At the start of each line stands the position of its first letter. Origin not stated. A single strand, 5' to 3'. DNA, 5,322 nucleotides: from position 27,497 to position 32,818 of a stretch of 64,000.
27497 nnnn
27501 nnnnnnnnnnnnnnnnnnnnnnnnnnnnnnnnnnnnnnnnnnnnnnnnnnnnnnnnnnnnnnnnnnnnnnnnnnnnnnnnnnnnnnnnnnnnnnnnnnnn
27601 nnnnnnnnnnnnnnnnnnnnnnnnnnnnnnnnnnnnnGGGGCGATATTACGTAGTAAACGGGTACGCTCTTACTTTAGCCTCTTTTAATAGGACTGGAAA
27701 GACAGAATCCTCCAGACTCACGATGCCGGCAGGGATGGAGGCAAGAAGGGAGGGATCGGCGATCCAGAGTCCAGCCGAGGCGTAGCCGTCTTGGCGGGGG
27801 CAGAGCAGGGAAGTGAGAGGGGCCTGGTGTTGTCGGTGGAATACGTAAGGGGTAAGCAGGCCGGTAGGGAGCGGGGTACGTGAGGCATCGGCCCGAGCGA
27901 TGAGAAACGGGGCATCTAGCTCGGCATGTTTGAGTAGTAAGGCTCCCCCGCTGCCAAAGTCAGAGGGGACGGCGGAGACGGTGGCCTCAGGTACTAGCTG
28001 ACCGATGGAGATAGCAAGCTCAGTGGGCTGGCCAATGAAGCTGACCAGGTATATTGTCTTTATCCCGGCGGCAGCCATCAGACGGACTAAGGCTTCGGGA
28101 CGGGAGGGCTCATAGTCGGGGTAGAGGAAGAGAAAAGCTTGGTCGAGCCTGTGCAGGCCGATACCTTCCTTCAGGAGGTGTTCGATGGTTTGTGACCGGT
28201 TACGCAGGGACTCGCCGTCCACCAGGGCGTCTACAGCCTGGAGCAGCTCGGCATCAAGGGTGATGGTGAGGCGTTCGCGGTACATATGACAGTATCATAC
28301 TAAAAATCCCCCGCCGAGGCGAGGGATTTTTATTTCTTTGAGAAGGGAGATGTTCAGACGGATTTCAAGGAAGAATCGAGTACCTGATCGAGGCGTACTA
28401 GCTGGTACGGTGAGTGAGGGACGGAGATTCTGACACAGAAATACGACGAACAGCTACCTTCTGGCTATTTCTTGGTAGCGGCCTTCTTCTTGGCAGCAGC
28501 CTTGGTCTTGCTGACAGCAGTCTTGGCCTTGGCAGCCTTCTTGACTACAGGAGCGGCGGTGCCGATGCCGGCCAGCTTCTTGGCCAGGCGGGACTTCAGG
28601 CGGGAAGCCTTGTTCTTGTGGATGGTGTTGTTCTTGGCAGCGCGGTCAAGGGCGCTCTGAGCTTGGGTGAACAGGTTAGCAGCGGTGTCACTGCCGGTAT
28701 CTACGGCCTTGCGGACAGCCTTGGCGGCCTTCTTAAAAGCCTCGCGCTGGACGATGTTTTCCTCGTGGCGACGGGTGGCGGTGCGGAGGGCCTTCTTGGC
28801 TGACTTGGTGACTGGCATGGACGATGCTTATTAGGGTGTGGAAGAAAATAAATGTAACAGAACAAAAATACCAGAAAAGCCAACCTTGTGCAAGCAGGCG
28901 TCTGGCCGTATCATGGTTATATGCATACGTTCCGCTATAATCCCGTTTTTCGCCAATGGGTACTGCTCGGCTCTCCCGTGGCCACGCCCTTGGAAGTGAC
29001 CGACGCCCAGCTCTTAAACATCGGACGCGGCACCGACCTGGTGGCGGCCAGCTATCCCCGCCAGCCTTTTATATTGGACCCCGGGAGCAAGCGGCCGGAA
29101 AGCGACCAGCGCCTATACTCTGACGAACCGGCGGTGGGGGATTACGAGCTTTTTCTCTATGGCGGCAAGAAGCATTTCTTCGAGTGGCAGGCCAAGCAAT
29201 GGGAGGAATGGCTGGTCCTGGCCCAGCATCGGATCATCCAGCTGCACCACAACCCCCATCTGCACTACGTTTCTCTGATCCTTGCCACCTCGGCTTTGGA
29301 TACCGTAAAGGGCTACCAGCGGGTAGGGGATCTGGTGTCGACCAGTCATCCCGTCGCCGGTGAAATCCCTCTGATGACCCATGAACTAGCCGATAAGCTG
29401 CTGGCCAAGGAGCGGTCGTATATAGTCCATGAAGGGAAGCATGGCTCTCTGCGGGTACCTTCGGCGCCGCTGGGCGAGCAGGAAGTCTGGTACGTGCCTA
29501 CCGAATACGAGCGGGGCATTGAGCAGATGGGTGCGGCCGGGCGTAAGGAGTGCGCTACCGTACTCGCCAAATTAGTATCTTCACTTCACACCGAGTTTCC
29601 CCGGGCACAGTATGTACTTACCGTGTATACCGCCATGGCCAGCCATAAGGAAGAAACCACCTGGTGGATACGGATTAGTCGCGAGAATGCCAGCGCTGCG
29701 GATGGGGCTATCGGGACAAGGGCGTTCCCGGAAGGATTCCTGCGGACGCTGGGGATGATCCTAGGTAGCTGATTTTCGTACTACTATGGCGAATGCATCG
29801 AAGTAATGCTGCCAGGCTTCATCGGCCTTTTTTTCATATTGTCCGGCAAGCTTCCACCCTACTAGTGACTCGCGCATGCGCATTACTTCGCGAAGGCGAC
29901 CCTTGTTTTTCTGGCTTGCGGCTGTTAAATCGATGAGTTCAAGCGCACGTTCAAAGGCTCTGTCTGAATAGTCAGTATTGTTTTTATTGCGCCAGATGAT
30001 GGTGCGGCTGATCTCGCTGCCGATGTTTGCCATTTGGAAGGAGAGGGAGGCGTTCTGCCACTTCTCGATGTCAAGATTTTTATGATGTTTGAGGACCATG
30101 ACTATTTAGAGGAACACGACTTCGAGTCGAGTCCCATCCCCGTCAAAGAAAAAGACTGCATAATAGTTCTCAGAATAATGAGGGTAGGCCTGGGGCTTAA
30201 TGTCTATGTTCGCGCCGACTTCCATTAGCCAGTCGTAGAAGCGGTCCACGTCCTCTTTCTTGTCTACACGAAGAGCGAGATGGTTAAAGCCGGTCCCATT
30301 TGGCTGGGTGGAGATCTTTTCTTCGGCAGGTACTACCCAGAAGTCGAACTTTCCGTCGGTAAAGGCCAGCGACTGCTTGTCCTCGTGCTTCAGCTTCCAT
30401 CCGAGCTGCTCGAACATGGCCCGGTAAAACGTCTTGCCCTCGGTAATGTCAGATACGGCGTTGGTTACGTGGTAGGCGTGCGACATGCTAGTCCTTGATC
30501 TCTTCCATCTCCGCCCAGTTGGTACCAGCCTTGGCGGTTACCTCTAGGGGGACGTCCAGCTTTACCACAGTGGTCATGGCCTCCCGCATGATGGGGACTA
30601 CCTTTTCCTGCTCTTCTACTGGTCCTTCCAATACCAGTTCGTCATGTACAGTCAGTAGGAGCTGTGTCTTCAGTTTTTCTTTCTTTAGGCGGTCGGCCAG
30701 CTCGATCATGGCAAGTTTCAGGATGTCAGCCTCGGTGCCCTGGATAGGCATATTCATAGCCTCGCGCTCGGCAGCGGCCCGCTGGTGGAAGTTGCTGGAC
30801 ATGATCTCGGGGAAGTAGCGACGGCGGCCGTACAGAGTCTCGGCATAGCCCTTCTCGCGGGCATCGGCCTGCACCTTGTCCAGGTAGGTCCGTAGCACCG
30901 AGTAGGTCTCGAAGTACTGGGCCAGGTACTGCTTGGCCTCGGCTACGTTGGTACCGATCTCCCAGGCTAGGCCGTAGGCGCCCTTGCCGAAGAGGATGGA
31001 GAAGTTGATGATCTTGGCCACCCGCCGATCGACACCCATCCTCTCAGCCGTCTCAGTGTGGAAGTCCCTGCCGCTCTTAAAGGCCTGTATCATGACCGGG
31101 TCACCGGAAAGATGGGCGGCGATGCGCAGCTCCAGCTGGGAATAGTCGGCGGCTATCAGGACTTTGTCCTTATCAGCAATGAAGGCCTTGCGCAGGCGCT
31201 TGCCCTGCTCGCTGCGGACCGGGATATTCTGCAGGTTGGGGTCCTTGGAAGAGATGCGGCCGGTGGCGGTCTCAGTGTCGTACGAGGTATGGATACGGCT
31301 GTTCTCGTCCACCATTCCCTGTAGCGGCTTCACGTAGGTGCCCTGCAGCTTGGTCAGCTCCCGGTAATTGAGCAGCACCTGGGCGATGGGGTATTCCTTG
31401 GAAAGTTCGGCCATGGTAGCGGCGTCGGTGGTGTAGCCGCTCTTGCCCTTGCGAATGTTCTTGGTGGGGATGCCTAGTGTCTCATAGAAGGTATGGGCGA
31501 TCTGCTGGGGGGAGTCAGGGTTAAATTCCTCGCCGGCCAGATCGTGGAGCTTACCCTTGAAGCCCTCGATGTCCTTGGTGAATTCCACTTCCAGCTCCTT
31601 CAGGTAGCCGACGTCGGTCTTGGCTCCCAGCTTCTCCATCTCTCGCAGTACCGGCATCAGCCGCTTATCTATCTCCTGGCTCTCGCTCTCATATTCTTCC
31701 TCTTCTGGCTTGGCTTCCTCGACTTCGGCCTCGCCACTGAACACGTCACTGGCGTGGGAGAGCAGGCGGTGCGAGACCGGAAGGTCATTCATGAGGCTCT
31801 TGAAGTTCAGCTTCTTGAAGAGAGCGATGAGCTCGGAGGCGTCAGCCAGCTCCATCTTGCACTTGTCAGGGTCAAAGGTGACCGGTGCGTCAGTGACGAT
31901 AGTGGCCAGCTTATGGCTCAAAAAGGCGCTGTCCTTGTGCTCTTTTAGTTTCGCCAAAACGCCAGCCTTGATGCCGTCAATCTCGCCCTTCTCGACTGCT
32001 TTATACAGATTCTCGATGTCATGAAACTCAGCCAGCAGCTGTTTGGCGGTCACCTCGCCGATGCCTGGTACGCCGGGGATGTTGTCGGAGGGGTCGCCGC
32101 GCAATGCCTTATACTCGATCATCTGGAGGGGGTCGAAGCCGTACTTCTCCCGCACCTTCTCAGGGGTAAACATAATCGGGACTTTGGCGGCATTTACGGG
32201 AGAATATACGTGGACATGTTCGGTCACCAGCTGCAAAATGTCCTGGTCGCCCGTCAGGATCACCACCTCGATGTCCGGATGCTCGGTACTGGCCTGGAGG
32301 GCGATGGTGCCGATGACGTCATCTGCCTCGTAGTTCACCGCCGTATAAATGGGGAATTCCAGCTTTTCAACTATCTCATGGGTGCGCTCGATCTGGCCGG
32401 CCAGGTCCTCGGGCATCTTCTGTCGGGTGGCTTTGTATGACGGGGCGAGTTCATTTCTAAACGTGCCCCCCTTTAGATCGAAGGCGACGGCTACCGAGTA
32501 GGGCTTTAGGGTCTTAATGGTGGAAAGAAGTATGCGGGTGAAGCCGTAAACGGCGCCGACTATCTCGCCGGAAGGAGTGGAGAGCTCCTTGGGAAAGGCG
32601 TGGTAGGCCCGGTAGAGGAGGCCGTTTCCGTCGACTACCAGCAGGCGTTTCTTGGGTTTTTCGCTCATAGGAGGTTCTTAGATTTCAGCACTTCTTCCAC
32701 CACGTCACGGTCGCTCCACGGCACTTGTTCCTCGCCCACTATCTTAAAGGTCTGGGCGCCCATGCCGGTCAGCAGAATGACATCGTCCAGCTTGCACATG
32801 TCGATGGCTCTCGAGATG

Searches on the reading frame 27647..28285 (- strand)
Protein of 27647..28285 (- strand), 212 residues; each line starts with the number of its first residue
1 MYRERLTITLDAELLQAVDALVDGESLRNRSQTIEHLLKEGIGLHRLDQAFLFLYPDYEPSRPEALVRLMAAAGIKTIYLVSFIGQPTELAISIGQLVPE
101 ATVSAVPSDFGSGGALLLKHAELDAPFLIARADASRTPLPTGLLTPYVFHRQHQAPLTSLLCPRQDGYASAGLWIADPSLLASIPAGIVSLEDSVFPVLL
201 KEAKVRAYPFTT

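Call 48: search_protein_families(library=pfam, proteins=[window:27647-28285:-], max_evalue=0.01)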
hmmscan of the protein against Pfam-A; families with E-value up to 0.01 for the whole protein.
window:27647-28285:- (212 aa): 1 family
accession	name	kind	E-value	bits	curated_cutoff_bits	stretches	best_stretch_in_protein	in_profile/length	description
PF01402.27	RHH_1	-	0.00021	21.6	20.5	1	5-41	1-36/39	Ribbon-helix-helix protein, copG family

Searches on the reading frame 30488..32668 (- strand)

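Call 68: search_protein_families(library=ncbifam, proteins=[window:30488-32668:-], max_evalue=0.00001)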
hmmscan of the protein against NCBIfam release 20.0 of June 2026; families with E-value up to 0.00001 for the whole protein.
window:30488-32668:- (726 aa): 15 families
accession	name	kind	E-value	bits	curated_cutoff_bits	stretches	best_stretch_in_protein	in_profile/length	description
NF004397.1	PRK05755.1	equivalog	8.1e-250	832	720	2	322-721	479-888/889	DNA polymerase I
TIGR00593.1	pola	equivalog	1.7e-243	810.9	600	2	322-721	480-889/890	DNA polymerase I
NF011547.0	PRK14976.1-4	equivalog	1.7e-69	234.3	305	1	6-295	1-287/291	5'-3' exonuclease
NF011539.0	PRK14975.1-3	equivalog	1.2e-66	225.3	640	1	382-720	294-627/628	bifunctional 3'-5' exonuclease/DNA polymerase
NF011545.0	PRK14976.1-2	equivalog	1.6e-63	214.6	434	1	4-290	4-286/287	5'-3' exonuclease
NF011546.0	PRK14976.1-3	equivalog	1.1e-52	179.1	347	1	7-296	3-290/297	5'-3' exonuclease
NF011541.0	PRK14975.2-1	equivalog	6.8e-49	166.7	871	1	431-726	321-641/645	bifunctional 3'-5' exonuclease/DNA polymerase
NF011540.0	PRK14975.1-4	equivalog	6.9e-49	166.8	601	1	338-719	197-574/576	bifunctional 3'-5' exonuclease/DNA polymerase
NF038380.1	phage_DpoZ_1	exception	2.7e-44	151.6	500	1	332-721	181-605/607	aminoadenine-incorporating DNA polymerase DpoZ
NF007017.0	PRK09482.1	equivalog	1.5e-38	132.9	261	1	7-266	3-248/257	flap endonuclease Xni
NF011542.0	PRK14975.2-2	equivalog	2.8e-34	118.4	1061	1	457-720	502-789/802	bifunctional 3'-5' exonuclease/DNA polymerase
NF011543.0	PRK14975.2-3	equivalog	3.6e-29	101.4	1139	1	456-669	540-768/853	bifunctional 3'-5' exonuclease/DNA polymerase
NF011538.0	PRK14975.1-1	equivalog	3.7e-21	75.2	389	1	377-704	217-534/557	bifunctional 3'-5' exonuclease/DNA polymerase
NF038381.1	phage_DpoZ_2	exception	2.5e-12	45.9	350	1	413-696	403-731/754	aminoadenine-incorporating DNA polymerase DpoZ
NF011544.0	PRK14976.1-1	equivalog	3.8e-06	26.5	228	1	23-225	25-216/278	5'-3' exonuclease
